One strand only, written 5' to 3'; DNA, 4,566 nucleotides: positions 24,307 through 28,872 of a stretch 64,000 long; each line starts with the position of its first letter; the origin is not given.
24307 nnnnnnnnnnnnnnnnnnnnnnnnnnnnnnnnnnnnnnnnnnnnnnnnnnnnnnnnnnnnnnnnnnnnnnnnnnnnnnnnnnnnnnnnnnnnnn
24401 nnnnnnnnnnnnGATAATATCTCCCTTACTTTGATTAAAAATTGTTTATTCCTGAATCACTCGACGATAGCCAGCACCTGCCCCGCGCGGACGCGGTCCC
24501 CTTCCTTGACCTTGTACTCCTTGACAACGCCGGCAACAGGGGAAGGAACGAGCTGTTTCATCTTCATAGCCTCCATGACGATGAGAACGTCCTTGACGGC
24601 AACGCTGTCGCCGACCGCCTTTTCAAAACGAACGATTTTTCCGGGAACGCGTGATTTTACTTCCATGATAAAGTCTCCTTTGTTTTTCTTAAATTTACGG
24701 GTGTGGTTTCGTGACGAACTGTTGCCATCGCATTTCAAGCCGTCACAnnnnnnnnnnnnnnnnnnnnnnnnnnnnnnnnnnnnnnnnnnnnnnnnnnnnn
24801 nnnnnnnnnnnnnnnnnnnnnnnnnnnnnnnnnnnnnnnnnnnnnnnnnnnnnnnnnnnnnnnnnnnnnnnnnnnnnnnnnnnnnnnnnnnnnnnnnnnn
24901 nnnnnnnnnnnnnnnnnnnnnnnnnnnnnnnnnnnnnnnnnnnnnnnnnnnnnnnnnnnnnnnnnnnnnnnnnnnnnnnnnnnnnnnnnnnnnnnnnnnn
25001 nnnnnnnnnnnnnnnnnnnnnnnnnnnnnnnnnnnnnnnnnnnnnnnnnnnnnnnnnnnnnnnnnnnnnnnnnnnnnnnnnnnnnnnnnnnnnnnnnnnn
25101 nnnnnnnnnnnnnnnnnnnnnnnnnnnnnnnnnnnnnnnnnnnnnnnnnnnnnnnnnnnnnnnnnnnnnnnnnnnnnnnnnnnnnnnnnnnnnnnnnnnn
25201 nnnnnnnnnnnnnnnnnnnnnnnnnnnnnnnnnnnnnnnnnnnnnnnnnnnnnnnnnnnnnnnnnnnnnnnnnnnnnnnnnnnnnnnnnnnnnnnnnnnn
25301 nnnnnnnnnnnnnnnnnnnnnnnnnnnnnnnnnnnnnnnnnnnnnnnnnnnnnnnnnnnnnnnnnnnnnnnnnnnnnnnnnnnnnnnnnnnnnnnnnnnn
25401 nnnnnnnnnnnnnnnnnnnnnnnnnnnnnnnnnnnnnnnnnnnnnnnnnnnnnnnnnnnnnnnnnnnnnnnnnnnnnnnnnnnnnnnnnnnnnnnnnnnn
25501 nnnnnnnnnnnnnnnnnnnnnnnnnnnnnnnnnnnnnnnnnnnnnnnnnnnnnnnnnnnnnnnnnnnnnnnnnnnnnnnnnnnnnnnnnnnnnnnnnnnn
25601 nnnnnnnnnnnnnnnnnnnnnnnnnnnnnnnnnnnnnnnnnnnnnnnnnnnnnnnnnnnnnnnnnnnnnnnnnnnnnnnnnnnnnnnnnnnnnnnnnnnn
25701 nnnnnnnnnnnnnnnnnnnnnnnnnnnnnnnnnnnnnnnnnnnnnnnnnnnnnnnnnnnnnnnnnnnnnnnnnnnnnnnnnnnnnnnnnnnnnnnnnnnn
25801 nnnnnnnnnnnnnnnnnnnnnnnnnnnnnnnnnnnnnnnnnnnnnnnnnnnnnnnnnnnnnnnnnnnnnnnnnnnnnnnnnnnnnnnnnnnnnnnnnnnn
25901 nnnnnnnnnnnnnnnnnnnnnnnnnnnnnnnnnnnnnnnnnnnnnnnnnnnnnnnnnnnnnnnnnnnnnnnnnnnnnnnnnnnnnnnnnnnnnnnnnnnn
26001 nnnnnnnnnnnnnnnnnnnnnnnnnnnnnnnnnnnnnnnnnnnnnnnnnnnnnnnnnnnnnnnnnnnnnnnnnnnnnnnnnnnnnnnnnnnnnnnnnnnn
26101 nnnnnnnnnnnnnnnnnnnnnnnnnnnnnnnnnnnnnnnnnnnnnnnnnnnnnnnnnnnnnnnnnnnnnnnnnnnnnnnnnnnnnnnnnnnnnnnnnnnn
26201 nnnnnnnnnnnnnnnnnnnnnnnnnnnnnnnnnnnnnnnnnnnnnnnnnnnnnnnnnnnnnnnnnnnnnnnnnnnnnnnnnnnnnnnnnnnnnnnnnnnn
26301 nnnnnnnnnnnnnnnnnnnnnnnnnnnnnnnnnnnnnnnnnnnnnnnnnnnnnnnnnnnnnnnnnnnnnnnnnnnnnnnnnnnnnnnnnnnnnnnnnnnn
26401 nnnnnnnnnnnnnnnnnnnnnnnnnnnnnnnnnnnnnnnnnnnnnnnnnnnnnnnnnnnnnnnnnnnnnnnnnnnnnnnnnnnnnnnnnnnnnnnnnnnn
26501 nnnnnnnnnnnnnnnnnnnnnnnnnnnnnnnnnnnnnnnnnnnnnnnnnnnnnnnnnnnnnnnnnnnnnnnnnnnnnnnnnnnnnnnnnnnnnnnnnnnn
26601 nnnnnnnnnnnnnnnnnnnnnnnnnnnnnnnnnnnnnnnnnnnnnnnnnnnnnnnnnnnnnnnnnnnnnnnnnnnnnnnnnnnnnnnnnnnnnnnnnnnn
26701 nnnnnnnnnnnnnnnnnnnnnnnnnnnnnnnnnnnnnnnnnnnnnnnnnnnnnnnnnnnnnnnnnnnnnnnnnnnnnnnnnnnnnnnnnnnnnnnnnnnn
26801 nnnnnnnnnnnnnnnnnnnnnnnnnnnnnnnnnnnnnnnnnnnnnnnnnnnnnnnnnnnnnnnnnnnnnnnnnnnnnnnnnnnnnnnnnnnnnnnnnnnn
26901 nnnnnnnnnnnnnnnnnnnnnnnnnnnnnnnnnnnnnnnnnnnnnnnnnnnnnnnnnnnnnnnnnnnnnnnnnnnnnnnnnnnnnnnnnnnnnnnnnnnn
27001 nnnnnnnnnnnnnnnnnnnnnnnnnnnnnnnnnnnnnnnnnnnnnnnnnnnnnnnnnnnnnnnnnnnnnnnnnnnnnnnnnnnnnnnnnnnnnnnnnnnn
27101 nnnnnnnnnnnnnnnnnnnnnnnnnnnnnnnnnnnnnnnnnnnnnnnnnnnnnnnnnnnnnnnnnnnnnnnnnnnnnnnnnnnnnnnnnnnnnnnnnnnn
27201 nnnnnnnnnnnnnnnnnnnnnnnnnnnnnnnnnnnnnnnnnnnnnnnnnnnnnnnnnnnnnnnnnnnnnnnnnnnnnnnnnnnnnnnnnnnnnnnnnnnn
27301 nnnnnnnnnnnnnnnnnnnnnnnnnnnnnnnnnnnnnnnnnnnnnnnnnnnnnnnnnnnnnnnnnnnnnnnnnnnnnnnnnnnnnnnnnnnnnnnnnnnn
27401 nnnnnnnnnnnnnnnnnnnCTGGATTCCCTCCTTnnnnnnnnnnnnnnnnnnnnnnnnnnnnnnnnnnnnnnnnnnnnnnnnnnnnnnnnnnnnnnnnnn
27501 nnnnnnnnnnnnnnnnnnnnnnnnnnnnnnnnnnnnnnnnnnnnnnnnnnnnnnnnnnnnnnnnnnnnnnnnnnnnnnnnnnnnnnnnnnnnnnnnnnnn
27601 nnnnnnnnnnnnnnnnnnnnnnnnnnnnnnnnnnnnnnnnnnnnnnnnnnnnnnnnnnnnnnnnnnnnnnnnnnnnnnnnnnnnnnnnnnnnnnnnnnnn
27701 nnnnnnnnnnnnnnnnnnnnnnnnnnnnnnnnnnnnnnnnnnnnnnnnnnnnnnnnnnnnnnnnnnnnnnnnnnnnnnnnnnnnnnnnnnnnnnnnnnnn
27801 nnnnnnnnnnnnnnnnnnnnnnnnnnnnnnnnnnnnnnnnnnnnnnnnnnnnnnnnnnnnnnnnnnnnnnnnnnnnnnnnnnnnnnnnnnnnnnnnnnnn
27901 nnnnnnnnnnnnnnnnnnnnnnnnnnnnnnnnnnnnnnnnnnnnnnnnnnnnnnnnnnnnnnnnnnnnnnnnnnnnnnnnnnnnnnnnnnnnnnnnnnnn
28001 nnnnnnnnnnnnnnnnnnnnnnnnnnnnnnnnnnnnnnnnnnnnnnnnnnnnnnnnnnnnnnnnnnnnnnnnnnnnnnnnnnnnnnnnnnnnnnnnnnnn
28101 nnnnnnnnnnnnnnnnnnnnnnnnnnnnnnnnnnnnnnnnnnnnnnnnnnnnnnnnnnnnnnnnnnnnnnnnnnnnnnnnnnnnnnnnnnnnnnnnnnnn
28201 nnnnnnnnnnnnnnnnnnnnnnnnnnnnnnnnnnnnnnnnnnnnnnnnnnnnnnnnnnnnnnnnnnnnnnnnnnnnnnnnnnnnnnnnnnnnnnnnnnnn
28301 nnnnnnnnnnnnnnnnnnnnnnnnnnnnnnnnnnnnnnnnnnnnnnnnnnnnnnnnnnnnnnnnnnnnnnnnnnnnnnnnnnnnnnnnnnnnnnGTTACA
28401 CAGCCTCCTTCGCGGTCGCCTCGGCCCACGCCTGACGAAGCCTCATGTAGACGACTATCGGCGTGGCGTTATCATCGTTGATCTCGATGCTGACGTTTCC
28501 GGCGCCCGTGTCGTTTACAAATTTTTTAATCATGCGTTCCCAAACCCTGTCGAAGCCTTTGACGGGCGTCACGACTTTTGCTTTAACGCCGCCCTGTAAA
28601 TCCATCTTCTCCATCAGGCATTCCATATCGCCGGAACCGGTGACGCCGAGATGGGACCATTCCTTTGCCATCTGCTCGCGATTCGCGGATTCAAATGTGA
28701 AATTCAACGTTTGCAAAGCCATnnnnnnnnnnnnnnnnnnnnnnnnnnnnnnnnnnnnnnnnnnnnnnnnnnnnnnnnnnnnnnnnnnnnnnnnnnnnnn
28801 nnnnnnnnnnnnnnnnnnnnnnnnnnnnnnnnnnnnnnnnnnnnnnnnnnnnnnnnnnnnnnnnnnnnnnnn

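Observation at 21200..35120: Complete Malonomonas-type (biotin-dependent, Na+-pumping) malonate decarboxylase island in a Clostridia-like genome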

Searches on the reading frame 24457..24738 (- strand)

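Call 4: search_protein_families(library=pfam, proteins=[window:24457-24738:-], max_evalue=0.01)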
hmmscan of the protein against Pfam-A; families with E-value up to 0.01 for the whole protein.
window:24457-24738:- (93 aa): 5 families
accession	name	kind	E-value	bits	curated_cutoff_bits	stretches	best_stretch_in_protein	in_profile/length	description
PF00364.28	Biotin_lipoyl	-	3.1e-16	59.4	22.1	1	29-91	5-72/73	Biotin-requiring enzyme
PF13533.13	Biotin_lipoyl_2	-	2e-07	31.1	29.8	1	66-92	5-31/32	Biotin-lipoyl like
PF13437.12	HlyD_3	-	8.3e-05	23.7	22.2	1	66-92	4-30/106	HlyD family secretion protein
PF16576.10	HlyD_D23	-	0.001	18.8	30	0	63-92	110-139/214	Barrel-sandwich domain of CusB or HlyD membrane-fusion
PF09891.15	DUF2118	-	0.002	18.5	20.5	1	61-92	79-110/149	Uncharacterized protein conserved in archaea (DUF2118)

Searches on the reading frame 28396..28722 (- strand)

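Call 8: search_protein_families(library=ncbifam, proteins=[window:28396-28722:-], max_evalue=0.001)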
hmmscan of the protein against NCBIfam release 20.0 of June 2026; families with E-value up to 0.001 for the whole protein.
window:28396-28722:- (108 aa): 2 families
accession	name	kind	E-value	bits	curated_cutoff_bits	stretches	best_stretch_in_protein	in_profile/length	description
TIGR03130.1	malonate_delta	equivalog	2e-30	104.5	84.1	1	4-101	1-97/98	malonate decarboxylase acyl carrier protein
NF002293.0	PRK01220.1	equivalog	6.6e-20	71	115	1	4-102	2-96/99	malonate decarboxylase subunit delta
